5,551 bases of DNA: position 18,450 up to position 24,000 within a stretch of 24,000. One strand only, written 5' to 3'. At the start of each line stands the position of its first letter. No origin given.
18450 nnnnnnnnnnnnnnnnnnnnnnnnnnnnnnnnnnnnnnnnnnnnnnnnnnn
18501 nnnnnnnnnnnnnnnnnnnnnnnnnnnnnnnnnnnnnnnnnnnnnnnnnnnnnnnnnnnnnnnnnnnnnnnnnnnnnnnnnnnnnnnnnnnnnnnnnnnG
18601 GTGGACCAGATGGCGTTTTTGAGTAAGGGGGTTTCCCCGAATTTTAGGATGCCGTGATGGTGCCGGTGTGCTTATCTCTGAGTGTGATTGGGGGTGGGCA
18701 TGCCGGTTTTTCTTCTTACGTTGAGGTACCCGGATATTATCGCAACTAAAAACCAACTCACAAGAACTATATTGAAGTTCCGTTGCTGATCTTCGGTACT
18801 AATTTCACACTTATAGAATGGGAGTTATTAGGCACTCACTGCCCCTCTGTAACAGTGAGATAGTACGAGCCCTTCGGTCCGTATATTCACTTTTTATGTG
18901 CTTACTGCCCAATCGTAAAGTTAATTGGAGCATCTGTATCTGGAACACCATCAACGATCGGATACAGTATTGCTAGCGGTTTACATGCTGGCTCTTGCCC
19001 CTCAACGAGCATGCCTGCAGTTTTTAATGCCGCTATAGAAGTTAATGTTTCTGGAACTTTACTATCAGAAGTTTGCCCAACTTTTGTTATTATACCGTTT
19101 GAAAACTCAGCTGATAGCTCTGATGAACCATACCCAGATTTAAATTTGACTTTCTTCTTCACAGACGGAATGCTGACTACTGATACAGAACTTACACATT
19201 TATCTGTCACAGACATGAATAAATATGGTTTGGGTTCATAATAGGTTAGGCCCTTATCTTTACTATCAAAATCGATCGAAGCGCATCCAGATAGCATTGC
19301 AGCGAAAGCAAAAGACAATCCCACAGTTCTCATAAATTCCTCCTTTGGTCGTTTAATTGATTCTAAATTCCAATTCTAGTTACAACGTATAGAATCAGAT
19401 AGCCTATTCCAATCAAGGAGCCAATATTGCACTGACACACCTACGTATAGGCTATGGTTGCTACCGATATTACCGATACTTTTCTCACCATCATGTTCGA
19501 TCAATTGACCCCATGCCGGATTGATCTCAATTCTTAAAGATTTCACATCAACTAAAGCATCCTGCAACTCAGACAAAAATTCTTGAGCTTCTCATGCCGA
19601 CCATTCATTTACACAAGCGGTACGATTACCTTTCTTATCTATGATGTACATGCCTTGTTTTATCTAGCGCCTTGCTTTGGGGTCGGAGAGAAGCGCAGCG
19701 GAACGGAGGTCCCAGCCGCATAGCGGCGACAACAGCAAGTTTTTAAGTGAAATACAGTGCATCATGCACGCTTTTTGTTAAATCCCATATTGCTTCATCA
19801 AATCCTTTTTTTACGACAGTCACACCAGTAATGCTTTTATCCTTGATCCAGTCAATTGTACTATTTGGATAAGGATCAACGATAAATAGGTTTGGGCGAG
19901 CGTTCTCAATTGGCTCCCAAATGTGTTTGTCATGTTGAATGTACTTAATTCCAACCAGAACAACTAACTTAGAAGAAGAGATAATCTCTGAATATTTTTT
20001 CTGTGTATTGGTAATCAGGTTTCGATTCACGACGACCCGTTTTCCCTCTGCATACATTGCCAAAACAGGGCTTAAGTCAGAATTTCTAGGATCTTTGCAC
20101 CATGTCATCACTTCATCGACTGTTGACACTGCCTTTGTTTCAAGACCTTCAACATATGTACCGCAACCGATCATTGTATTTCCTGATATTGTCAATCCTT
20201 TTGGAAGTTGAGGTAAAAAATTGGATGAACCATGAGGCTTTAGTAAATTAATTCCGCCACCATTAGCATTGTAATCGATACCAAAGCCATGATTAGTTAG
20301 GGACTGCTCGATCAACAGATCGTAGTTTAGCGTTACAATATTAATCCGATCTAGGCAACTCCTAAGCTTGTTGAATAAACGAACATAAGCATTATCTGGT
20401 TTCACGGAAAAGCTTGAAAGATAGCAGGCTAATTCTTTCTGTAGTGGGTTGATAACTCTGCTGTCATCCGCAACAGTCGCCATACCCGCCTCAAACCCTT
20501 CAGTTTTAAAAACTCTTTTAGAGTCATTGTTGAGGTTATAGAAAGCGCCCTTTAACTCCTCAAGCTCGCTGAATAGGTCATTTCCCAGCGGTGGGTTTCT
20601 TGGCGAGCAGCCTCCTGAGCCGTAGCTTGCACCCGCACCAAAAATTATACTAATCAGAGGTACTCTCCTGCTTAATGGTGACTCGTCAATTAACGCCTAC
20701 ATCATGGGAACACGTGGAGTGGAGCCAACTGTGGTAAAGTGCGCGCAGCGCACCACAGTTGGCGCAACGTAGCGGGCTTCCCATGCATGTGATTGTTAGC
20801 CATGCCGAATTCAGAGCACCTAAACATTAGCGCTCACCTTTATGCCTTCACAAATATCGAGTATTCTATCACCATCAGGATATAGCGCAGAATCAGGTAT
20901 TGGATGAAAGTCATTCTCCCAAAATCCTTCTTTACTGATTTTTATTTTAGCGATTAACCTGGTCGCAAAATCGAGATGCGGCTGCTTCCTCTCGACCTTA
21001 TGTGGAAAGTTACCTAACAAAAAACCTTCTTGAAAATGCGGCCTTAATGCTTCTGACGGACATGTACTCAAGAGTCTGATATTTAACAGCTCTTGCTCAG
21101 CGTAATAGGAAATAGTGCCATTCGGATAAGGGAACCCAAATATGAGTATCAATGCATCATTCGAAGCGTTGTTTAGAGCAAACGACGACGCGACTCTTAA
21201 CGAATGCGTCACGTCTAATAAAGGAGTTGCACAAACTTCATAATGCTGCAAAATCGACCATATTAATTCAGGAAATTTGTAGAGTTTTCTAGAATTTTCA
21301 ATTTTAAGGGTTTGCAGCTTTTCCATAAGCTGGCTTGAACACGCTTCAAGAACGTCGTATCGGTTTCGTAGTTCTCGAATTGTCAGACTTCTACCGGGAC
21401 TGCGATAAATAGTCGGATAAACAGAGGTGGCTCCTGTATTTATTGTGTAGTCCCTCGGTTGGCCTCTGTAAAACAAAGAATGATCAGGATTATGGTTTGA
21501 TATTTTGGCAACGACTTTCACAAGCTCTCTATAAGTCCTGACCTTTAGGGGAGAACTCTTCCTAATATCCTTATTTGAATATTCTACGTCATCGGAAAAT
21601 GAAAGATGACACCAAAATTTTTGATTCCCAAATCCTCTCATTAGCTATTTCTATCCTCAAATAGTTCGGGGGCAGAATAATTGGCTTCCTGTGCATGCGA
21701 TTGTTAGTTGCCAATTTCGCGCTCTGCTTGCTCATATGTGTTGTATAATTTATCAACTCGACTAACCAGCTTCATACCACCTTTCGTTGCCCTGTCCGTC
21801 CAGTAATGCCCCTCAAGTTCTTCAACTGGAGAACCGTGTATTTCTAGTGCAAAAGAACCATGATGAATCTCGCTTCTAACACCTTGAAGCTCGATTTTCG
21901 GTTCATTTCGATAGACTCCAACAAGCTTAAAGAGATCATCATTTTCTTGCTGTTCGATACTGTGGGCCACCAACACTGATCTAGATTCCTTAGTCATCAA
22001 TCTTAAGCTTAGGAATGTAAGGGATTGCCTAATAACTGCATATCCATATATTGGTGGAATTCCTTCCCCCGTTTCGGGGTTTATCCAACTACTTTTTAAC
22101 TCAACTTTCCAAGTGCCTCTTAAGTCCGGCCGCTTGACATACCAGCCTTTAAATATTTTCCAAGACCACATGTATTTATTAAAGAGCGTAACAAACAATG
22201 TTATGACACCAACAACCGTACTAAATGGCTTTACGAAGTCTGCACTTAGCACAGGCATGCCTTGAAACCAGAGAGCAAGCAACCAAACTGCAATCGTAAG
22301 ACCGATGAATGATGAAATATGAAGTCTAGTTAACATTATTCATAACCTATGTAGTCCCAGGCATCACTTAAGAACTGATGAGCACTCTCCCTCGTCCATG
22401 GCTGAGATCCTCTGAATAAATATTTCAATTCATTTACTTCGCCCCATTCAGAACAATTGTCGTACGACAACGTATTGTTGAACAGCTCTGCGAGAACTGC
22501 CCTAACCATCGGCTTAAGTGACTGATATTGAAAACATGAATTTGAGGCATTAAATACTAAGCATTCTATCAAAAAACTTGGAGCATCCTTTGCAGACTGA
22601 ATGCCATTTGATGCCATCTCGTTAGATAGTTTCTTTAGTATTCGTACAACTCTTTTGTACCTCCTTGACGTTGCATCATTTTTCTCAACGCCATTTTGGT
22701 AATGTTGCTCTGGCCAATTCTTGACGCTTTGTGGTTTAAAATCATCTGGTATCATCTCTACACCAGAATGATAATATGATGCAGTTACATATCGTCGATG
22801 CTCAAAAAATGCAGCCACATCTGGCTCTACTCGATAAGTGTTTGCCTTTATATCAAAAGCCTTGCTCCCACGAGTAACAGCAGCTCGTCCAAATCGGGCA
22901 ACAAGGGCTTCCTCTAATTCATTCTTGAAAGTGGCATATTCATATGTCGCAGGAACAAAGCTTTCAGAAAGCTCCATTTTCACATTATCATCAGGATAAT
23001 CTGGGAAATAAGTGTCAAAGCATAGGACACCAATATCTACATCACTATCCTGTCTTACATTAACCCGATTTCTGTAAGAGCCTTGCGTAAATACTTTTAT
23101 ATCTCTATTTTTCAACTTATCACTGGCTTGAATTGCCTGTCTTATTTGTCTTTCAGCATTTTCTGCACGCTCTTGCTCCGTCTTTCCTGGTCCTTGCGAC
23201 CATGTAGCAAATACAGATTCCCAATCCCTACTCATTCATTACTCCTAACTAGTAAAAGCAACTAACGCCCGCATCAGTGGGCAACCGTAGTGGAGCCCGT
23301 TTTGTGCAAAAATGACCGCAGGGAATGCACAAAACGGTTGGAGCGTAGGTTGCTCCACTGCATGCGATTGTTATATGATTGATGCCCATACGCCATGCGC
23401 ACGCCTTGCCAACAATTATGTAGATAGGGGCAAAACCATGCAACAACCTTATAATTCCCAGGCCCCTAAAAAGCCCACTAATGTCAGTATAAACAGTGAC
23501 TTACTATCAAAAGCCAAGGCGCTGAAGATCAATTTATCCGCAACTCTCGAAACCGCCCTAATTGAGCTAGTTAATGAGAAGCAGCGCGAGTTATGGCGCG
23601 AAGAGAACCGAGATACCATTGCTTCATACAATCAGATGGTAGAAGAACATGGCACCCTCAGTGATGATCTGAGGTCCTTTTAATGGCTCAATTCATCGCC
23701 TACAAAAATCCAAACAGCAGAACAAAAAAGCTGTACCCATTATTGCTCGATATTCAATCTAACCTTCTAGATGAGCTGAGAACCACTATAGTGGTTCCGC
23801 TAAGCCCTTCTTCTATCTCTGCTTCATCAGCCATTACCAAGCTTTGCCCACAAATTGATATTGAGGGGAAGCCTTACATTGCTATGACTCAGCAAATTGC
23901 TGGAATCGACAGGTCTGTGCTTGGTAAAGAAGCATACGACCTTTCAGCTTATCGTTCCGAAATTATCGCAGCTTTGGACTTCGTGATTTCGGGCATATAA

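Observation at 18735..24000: The AT-rich block is organised as integron cassettes bounded by one family of ~115-bp attC-like palindromes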

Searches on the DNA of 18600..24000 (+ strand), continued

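Call 58: search_with_rna_model(model_id=R1, sources=[L137, L135, L145, L146, L128, L122, L139, L131, L132, L133, L134, L136, L138, L140, L141, L142, L143, L144, L147, L148, L149, L150, L151, L152, L153, L154, L155, L156, L157, L158], max_evalue=0.05)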
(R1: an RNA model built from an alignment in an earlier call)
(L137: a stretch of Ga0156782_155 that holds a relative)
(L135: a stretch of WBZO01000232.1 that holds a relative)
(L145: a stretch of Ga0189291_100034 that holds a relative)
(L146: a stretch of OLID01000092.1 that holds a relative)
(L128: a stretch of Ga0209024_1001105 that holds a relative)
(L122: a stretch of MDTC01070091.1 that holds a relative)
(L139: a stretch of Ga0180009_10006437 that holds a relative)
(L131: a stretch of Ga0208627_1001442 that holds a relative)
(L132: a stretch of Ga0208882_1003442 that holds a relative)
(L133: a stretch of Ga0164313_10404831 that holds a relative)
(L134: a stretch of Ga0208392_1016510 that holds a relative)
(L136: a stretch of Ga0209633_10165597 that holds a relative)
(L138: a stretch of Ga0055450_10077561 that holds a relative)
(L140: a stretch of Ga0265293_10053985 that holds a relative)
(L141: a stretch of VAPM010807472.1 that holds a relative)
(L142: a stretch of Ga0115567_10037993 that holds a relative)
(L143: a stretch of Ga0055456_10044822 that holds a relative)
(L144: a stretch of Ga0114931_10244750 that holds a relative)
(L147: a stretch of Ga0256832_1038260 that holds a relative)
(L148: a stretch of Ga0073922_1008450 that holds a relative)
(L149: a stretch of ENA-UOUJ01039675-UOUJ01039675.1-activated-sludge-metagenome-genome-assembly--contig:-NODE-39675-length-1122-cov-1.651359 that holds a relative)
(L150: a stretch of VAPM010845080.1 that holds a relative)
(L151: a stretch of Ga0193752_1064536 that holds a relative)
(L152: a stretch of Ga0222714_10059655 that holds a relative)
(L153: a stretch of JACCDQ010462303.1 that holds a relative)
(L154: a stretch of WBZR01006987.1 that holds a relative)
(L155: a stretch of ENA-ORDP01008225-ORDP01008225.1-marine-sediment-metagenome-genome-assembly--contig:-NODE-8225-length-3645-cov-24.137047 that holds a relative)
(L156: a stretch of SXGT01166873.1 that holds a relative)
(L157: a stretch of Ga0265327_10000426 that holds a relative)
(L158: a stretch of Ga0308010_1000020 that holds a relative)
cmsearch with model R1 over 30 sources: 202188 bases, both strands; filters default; matches with E-value up to 0.05: 9.
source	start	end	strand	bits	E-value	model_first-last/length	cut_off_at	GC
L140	634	748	+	41.5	5.5e-08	1-91/91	no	0.56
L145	14293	14365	+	31.5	2.4e-05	1-91/91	no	0.52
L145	16592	16669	+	26.4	0.00055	1-91/91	no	0.6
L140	1431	1476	+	26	0.00066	1-91/91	no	0.57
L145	6499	6546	+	25.7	0.0008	1-91/91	no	0.42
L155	142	240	+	25.6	0.00087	1-91/91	no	0.49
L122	9640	9694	+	25.6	0.00087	1-91/91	no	0.53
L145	7406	7483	+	23.2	0.0038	1-91/91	no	0.54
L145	15627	15698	+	21.8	0.0087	1-91/91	no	0.51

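Call 60: get_annotated_region(hit=H1, flank=3000)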
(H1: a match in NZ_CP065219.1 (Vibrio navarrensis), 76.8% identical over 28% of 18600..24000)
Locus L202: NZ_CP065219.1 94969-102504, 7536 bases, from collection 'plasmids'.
description: Vibrio navarrensis strain 20-VB00237 plasmid pVN20-VB00237, complete sequence
organism: Vibrio navarrensis (NCBI taxid 29495)
taxonomy: Bacteria; Pseudomonadota; Gammaproteobacteria; Vibrionales; Vibrionaceae; Vibrio; Vibrio navarrensis
host: -; source: Homo sapiens; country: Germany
typing (MOB-suite, as given by PLSDB): conjugative; relaxase MOBF; mating-pair formation MPF_F
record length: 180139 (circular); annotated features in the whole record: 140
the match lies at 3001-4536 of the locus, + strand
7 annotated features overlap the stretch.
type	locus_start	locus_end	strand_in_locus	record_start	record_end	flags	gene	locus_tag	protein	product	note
CDS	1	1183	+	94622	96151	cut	-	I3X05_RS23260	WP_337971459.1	IS66 family transposase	-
CDS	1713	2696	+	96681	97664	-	-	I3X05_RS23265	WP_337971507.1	hypothetical protein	-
CDS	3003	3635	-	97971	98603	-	-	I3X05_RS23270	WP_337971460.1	hypothetical protein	-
CDS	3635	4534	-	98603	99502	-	-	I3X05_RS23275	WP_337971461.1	nucleotidyltransferase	-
CDS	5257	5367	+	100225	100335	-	-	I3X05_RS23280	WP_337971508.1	ParB family protein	-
CDS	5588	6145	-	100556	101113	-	-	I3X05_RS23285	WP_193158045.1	hypothetical protein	-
CDS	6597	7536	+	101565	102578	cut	-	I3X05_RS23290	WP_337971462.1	DNA mismatch repair protein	-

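Call 69: search_with_rna_model(model_id=R1, source=L203, filters=off, max_evalue=1)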
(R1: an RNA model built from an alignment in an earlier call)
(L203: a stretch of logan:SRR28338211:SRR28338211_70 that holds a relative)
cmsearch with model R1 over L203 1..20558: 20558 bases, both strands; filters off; matches with E-value up to 1: 0.
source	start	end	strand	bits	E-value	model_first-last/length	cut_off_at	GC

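Call 74: search_with_rna_model(model_id=R1, sources=[L204, L003, L201], filters=off, max_evalue=5)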
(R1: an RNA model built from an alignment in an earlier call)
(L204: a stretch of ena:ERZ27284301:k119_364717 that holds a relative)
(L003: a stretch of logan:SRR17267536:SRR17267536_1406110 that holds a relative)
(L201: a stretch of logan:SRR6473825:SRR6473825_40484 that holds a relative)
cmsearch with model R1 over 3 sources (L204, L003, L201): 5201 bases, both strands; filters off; matches with E-value up to 5: 3.
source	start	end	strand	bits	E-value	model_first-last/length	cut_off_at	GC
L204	148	200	+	8.6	0.67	1-91/91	no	0.51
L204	1593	1657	-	8.1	0.95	1-91/91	no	0.32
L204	1609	1657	+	5.5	4.4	1-91/91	no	0.35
